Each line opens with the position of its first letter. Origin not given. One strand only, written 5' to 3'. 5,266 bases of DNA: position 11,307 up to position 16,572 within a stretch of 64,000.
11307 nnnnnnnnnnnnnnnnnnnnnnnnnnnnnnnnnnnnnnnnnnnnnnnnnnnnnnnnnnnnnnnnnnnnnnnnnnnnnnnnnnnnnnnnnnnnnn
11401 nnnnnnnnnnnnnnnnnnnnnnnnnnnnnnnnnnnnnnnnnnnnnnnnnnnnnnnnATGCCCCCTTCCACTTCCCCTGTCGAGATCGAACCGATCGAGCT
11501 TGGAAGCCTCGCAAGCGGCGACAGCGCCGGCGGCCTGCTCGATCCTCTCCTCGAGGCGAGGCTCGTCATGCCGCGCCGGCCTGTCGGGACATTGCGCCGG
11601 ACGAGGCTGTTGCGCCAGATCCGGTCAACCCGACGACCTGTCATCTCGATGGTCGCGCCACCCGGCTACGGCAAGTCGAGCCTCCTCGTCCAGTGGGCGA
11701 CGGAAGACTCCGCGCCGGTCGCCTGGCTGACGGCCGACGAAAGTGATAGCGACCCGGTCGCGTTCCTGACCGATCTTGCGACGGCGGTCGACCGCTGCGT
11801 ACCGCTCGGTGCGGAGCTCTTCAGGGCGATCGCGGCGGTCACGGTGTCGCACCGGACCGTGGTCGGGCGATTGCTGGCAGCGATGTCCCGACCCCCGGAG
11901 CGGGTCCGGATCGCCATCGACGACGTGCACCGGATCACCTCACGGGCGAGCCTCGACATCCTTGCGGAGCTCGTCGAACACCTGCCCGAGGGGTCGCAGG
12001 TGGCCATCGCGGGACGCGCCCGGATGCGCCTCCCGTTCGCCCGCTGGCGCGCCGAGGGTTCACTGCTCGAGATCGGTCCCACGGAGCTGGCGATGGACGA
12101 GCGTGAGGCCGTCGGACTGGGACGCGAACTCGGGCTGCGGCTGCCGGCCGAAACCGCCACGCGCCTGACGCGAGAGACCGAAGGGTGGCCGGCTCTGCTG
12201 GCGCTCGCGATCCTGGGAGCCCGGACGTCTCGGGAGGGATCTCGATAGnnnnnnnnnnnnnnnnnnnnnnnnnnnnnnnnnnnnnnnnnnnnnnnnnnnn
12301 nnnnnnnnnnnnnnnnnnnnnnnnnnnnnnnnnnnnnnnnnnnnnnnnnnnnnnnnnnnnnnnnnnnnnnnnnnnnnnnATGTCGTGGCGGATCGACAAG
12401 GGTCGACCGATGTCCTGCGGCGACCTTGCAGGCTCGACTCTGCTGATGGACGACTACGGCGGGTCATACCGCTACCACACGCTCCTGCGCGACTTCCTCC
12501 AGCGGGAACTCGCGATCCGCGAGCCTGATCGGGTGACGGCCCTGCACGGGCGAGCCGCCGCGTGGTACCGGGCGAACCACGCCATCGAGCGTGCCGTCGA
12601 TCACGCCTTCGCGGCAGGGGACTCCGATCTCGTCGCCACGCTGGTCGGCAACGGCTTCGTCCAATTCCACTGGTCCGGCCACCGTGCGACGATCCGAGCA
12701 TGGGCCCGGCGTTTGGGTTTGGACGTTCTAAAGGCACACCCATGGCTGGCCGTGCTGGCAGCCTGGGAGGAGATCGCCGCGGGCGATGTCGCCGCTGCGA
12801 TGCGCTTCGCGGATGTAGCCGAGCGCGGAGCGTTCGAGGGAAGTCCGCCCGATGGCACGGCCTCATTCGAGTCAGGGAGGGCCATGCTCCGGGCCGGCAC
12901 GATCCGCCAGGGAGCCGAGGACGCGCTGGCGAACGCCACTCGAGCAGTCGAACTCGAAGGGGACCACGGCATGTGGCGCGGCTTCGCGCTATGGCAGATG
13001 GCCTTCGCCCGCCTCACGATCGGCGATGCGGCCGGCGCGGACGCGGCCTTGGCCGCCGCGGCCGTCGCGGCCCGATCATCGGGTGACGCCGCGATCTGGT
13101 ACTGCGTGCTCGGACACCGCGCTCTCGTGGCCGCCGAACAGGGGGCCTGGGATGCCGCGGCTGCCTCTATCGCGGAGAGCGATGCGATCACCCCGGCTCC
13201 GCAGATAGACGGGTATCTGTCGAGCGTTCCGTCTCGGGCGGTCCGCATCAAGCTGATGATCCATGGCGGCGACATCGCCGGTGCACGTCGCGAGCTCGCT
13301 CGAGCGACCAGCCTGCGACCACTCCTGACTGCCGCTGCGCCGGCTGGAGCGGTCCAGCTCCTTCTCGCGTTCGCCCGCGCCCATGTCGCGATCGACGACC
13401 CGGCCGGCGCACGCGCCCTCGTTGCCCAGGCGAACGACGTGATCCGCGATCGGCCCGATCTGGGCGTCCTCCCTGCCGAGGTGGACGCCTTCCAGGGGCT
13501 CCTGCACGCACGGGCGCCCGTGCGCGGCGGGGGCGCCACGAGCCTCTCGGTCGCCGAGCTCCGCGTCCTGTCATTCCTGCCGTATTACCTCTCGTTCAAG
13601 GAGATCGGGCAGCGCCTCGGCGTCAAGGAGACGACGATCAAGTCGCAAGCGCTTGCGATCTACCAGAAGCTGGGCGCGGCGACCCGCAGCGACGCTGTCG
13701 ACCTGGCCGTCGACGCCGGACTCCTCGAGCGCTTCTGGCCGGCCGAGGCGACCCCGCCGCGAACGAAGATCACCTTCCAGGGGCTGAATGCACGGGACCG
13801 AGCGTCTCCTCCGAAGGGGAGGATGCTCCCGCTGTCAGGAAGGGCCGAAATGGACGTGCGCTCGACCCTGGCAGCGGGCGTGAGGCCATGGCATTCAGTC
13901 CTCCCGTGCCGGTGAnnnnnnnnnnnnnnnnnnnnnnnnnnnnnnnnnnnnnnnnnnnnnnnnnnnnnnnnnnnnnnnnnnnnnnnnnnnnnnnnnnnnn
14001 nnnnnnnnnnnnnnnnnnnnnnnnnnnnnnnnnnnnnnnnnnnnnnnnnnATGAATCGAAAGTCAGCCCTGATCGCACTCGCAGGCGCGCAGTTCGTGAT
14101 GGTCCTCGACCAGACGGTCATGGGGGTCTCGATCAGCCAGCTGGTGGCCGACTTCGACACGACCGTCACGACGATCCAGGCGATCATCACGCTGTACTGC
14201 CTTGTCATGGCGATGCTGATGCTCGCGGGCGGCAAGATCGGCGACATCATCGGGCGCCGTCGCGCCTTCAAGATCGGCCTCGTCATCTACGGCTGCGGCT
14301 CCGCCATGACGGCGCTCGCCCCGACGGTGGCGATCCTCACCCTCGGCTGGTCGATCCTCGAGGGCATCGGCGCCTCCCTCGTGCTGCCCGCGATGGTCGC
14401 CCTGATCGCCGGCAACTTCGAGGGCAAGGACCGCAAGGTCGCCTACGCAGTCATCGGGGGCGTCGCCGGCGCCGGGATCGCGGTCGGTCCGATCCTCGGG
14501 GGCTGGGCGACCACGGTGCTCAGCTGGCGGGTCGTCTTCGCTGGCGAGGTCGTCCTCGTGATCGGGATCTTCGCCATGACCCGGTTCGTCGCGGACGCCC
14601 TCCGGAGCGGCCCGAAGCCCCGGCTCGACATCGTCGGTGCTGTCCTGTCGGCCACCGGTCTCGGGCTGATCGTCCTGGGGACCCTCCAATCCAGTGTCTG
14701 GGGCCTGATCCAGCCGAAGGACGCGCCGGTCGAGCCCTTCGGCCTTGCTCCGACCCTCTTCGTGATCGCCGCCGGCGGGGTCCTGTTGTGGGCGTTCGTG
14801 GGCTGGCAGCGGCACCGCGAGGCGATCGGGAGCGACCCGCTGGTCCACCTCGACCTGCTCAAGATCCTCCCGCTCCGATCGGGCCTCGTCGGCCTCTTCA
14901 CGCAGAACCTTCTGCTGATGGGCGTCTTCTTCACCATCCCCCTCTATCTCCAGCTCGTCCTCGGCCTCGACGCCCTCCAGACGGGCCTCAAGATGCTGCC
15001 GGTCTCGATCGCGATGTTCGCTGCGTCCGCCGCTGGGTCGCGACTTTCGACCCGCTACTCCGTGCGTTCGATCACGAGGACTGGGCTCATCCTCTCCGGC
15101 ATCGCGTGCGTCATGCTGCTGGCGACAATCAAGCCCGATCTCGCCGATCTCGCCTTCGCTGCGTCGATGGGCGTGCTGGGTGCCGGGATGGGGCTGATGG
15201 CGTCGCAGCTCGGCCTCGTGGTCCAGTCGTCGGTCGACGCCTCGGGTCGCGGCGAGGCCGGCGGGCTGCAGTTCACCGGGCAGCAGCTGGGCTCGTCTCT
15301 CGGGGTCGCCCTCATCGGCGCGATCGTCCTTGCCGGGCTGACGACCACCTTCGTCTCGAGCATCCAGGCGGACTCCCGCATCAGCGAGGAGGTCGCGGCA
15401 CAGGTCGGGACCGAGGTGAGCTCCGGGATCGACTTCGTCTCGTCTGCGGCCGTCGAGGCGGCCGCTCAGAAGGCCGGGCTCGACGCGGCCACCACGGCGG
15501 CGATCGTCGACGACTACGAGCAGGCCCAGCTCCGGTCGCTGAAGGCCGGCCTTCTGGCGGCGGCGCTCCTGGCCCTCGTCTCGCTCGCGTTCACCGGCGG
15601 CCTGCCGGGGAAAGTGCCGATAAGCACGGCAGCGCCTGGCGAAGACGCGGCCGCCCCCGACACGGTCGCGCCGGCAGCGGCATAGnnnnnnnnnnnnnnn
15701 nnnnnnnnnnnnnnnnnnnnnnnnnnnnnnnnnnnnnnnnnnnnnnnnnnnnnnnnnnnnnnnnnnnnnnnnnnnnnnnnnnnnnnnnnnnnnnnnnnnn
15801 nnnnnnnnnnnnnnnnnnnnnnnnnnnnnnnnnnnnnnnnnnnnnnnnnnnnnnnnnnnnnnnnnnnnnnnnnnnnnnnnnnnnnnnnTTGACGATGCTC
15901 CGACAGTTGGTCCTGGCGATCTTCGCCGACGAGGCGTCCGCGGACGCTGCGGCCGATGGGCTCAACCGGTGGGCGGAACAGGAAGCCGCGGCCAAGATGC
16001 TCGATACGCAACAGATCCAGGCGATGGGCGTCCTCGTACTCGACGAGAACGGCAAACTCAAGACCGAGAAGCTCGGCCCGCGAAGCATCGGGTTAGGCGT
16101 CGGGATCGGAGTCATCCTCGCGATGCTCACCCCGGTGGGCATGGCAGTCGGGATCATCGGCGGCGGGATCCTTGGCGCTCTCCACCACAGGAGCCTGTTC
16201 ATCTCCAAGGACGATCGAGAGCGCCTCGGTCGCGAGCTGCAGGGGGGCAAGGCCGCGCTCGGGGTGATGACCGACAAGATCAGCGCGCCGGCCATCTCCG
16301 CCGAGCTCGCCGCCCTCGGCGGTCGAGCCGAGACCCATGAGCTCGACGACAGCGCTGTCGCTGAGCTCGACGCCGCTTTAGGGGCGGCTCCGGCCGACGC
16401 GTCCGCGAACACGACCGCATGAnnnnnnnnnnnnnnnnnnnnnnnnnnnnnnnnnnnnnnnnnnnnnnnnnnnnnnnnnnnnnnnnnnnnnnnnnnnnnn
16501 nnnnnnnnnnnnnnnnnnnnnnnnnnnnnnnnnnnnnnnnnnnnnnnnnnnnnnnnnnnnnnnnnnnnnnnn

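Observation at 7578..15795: Five copies of a 21-bp palindrome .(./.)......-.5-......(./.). around MalT-like regulator 1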

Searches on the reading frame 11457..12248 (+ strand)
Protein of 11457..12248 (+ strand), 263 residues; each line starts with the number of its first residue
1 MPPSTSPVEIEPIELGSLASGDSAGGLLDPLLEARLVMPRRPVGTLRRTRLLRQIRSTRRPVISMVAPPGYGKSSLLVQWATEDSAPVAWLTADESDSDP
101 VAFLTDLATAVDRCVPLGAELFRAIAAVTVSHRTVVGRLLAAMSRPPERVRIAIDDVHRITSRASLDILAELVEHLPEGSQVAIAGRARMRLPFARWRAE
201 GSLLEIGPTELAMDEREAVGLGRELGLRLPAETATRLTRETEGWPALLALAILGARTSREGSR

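Call 8: search_protein_families(library=pfam, proteins=[window:11457-12248:+], max_evalue=0.01)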
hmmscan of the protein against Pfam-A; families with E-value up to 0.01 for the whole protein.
window:11457-12248:+ (263 aa): 3 families
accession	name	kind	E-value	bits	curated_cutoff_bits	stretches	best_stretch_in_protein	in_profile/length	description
PF13191.12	AAA_16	-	3.5e-06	28.1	32.6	1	49-182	13-164/167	AAA ATPase domain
PF13401.12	AAA_22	-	2.1e-05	25.3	27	1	59-174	4-109/130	AAA domain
PF25199.1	nSTAND_NTPase5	-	0.0014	18.9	34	0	38-133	20-124/145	Novel STAND NTPase 5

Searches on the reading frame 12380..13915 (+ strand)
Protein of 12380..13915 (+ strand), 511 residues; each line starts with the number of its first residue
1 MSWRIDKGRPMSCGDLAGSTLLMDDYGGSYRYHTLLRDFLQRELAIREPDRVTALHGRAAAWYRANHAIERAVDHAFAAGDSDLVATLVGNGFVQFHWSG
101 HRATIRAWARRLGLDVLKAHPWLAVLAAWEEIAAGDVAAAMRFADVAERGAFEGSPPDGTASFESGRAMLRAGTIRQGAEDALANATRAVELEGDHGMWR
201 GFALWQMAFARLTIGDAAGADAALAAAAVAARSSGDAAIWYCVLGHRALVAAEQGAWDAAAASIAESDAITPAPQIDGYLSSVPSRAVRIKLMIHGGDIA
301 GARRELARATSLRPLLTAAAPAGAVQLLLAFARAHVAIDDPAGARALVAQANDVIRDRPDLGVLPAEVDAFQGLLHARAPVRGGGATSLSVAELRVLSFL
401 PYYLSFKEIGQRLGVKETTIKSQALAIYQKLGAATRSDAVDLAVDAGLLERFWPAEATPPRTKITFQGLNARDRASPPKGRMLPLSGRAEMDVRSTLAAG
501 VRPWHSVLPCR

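Call 8: search_protein_families(library=pfam, proteins=[window:12380-13915:+], max_evalue=0.01)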
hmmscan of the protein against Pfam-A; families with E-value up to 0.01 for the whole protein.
window:12380-13915:+ (511 aa): 2 families
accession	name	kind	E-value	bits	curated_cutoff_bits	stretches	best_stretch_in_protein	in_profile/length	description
PF00196.25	GerE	-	3.1e-06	27.2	23.5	1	388-443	2-57/57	Bacterial regulatory proteins, luxR family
PF17874.7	TPR_MalT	-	0.0015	18.3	45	1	175-360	13-196/336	MalT-like TPR region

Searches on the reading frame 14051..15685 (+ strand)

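Call 8: search_protein_families(library=pfam, proteins=[window:14051-15685:+], max_evalue=0.01)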
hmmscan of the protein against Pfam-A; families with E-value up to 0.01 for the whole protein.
window:14051-15685:+ (544 aa): 1 family
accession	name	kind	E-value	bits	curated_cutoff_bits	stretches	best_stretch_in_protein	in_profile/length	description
PF07690.21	MFS_1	-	4e-41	141.5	33.4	1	11-418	2-346/347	Major Facilitator Superfamily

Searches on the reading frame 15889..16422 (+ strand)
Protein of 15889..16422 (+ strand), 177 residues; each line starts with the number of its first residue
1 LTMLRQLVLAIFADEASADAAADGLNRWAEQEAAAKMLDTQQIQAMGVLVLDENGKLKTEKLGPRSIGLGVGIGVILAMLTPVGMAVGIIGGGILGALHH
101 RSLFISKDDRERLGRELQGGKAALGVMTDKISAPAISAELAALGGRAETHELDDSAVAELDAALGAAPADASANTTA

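Call 8: search_protein_families(library=pfam, proteins=[window:15889-16422:+], max_evalue=0.01)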
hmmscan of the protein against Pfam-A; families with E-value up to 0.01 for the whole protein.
window:15889-16422:+ (177 aa): 1 family
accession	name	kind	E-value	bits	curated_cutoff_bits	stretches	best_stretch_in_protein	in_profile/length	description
PF06897.17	DUF1269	-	3.8e-08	34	26.9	1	72-164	6-99/100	Protein of unknown function (DUF1269)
